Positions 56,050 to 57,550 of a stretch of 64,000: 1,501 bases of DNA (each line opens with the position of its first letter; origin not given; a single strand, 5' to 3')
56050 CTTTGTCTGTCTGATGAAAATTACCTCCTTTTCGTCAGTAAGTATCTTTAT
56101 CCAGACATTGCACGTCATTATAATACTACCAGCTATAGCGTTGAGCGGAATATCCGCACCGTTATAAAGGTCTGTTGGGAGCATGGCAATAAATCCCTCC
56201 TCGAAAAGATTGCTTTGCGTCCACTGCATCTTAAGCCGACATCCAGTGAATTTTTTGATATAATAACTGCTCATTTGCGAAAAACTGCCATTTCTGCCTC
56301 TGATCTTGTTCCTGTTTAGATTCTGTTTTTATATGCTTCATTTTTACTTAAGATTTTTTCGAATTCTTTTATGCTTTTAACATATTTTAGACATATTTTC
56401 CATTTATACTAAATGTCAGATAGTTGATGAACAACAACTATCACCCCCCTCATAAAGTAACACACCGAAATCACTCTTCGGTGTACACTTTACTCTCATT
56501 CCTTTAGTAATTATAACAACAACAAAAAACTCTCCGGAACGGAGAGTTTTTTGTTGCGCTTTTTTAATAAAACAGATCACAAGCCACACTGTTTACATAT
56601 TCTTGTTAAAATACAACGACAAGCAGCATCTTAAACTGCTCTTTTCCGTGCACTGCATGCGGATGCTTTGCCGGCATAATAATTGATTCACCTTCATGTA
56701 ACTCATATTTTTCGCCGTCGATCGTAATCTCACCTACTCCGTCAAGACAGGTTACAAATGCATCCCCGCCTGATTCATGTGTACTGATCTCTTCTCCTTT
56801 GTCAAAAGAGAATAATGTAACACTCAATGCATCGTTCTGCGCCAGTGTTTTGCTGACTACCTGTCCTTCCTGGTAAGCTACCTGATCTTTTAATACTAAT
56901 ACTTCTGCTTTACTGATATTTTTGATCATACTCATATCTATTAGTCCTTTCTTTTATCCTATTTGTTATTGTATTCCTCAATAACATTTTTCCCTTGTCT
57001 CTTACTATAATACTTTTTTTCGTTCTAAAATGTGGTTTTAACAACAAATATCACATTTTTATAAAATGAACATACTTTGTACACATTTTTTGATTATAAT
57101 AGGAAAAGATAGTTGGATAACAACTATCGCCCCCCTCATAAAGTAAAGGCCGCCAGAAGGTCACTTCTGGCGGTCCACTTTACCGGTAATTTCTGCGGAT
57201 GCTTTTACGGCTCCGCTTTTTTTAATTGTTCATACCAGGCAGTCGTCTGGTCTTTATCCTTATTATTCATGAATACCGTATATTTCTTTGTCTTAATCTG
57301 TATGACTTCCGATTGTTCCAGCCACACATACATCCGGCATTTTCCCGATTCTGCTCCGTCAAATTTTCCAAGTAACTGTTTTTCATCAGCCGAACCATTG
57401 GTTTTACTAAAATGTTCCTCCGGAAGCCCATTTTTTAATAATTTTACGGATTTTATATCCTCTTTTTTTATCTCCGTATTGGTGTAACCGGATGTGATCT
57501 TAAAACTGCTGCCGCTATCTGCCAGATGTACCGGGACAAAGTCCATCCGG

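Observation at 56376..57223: Duplicated promoter-bearing structured RNA elements with an exposed CCCCCCUCAU tract flanking a cupin gene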

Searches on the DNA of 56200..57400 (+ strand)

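Call 4: search_rna_families(source=window, start=56200, end=57400, threshold=evalue, max_evalue=10, show_alignments=4)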
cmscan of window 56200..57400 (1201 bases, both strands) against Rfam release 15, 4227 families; matches with E-value up to 10: 23.
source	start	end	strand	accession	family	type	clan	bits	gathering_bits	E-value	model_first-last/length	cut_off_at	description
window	56521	56630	-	RF01859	Phe_leader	Cis-reg; leader;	-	30.7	55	0.0078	1-125/125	no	Phenylalanine leader peptide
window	56450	56553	+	RF01820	RsaE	Gene; sRNA;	-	28.3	79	0.026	1-112/112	no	RNA Staph. aureus E (RoxS)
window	56381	56559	+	RF01402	STnc150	Gene; sRNA;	-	27.1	60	0.0017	1-267/267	no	STnc150 Hfq binding RNA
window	56518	56592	-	RF01772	rnk_pseudo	Cis-reg; leader;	-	25.2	55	0.099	1-108/108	no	Pseudomonas rnk leader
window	56509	56555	+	RF01859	Phe_leader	Cis-reg; leader;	-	23.3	55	0.33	1-125/125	no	Phenylalanine leader peptide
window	56523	56612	-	RF02607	AbsR25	Gene; sRNA;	-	22.9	47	0.25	1-164/164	no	Acinetobacter sRNA 25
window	56522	56572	+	RF01096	PK-HAV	Cis-reg;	-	22.4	50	5.8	1-56/56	no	HepA virus 3'-terminal pseudoknot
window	56487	56555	+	RF02075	STnc230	Gene; sRNA;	-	21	50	3.2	1-83/83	no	Enterobacterial sRNA STnc230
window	56520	56619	-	RF02432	SpF25_sRNA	Gene; sRNA;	-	20.1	48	2.1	1-102/102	no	Streptococcus sRNA SpF25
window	56455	56577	-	RF01241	SNORA81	Gene; snRNA; snoRNA; HACA-box;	-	20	45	0.48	1-179/179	no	Small nucleolar RNA SNORA81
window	56512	56566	-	RF00697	mir-186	Gene; miRNA;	-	19.9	70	0.85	1-82/82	no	mir-186 microRNA precursor family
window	56504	56561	+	RF02066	STnc320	Gene; sRNA;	-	19.7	50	0.8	1-55/55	no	Salmonella enterica sRNA STnc320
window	56528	56593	-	RF02236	asX2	Gene; sRNA;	-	18.9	70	0.68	1-87/87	no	Xanthomonas sRNA asX2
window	56450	56559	-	RF03155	TD-1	Cis-reg;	CL00124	18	64.5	4.1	1-120/120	no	TD-1 RNA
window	56498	56557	+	RF04338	Plastid-psbJ-2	Cis-reg;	CL00152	17.9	65.6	1.4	1-144/144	no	Plastid-psbJ-2 3UTR RNA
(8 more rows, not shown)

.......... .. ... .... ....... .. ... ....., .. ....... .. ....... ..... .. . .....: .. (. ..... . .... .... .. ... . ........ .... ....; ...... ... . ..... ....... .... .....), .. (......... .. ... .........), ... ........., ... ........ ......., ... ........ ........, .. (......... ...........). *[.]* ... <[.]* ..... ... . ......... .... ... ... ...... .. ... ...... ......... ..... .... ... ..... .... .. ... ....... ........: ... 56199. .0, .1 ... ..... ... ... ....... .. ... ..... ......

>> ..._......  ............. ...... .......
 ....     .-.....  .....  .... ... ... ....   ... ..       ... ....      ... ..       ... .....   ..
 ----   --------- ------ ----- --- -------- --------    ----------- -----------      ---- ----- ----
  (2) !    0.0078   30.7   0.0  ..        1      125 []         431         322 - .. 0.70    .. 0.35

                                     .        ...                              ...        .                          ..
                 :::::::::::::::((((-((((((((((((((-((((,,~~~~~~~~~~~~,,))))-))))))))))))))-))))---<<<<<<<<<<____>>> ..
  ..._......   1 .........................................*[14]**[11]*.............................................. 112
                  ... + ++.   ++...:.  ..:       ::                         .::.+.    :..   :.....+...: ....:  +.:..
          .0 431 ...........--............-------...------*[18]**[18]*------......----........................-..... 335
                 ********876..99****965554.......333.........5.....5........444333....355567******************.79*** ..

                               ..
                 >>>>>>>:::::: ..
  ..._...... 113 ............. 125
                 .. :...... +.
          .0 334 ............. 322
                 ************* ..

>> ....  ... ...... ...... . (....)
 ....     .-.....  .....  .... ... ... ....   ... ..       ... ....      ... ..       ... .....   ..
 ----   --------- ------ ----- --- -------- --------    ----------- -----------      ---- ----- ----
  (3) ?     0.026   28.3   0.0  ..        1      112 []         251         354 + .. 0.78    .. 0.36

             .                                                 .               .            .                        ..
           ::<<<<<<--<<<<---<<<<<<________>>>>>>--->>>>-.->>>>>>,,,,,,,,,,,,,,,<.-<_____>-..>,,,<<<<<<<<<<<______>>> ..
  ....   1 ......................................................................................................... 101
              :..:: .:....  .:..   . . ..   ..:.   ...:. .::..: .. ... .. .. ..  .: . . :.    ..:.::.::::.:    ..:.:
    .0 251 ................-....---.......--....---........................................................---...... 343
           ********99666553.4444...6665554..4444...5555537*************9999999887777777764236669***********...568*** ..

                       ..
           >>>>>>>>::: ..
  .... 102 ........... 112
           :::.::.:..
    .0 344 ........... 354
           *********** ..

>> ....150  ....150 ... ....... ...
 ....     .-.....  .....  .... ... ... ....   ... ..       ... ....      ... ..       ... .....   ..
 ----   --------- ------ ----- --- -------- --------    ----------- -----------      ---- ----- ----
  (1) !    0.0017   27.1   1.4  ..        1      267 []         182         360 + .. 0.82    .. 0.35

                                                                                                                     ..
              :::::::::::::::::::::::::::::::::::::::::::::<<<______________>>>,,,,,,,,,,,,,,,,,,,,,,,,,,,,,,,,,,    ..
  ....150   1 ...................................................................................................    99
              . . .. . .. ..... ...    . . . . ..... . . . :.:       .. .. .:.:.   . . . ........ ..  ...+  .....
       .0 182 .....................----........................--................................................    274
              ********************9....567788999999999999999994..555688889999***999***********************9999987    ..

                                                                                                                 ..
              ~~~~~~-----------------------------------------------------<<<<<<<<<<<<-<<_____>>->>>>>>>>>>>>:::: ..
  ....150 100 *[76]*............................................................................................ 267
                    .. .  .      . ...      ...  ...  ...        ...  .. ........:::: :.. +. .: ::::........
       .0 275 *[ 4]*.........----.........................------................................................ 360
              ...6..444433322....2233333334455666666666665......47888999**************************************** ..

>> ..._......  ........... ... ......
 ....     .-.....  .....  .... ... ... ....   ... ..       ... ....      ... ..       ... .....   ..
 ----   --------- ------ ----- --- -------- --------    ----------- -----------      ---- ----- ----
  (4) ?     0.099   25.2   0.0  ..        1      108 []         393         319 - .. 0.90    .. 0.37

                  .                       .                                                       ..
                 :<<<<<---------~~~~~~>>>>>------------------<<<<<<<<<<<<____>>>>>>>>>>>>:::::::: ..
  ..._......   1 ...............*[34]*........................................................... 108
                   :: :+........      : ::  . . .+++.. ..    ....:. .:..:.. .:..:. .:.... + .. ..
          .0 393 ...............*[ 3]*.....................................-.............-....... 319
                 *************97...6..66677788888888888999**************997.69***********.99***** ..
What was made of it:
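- Copy 1 gives a sub-threshold RsaE hit that aligns P2/P3, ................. and the terminator to the RsaE model (28.3 bits, E = 0.026; call 4).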

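Call 26: build_rna_model(alignment_id=A3, structure=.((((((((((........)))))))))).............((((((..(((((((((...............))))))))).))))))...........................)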
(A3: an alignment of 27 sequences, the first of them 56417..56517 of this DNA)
Model R1 built from alignment A3 (27 sequences, 117 columns); structure: as given.
model positions 106; base pairs 24; branch points 1; effective number of sequences 2.37; information 0.59 bits per position. Calibrated on 0.2 Mb of random sequence (short: E-values are rough).
structure used (alignment columns):
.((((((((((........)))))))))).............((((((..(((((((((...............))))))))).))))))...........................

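Call 27: search_with_rna_model(model_id=R1, source=window, max_evalue=10, show_alignments=2)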
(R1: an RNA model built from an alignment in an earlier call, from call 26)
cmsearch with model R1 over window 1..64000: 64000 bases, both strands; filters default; matches with E-value up to 10: 6.
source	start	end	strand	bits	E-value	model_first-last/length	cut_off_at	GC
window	56417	56516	+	100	1.3e-18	1-106/106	no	0.37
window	57106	57208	+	69.1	3.1e-12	1-106/106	no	0.48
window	55659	55755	+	16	0.3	1-106/106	no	0.28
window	56419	56442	-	14.4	0.64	3-26/106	no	0.33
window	57051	57130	-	12.3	1.7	1-106/106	no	0.25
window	3742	3812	+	11.9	2.1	1-106/106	no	0.34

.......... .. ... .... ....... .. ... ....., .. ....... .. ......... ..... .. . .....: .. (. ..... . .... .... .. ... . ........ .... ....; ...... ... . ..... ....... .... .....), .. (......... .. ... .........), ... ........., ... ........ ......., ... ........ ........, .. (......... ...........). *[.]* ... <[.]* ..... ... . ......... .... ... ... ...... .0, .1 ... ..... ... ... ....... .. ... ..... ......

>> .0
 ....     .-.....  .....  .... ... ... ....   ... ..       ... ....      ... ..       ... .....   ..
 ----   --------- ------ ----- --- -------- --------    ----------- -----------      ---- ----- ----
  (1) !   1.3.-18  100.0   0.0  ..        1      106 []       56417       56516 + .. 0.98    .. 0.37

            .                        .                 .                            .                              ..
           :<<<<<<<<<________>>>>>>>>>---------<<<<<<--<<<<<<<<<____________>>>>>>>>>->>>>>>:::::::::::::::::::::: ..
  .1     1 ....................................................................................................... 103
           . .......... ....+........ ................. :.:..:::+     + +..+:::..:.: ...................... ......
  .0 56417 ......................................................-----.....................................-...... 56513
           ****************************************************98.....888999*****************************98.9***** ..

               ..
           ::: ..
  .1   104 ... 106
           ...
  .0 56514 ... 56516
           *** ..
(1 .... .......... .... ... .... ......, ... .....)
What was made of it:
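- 56417..56552 (+): sRNA copy 1 (canonical type, about 136 nt).
- P1: 56419-56426/56435-56442
- Exposed seed 1, ACCCCCCUCA: 56443-56452
- P2: 56453-58/56487-92
- P3: 56462-69/56477-84
- Exposed seed 2, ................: 56493-56508
- Terminator stem: 56520-36/56540-56, with the U-run at 56547-52 lying within its 3' arm. Covariance model R1 scores 100 bits (call 27).
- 57106..57223 (+): sRNA copy 2 (Dorea-specific subtype, about 118 nt).
- P1: 57108-15/57121-28
- Seed GCCCCCCUCA: 57129-38
- P2: 57139-44/57177-82
- GC-rich 12-bp P3: 57148-59/57164-75
- No second seed
- Own terminator: 57195-57216 plus U7 at 57217-23, overlapping the last ~19 nt of the convergent membrane-protein ORF. Covariance model scores 69 bits (call 27).
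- Checked: Nothing else in the window scores above 16 bits (call 27).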
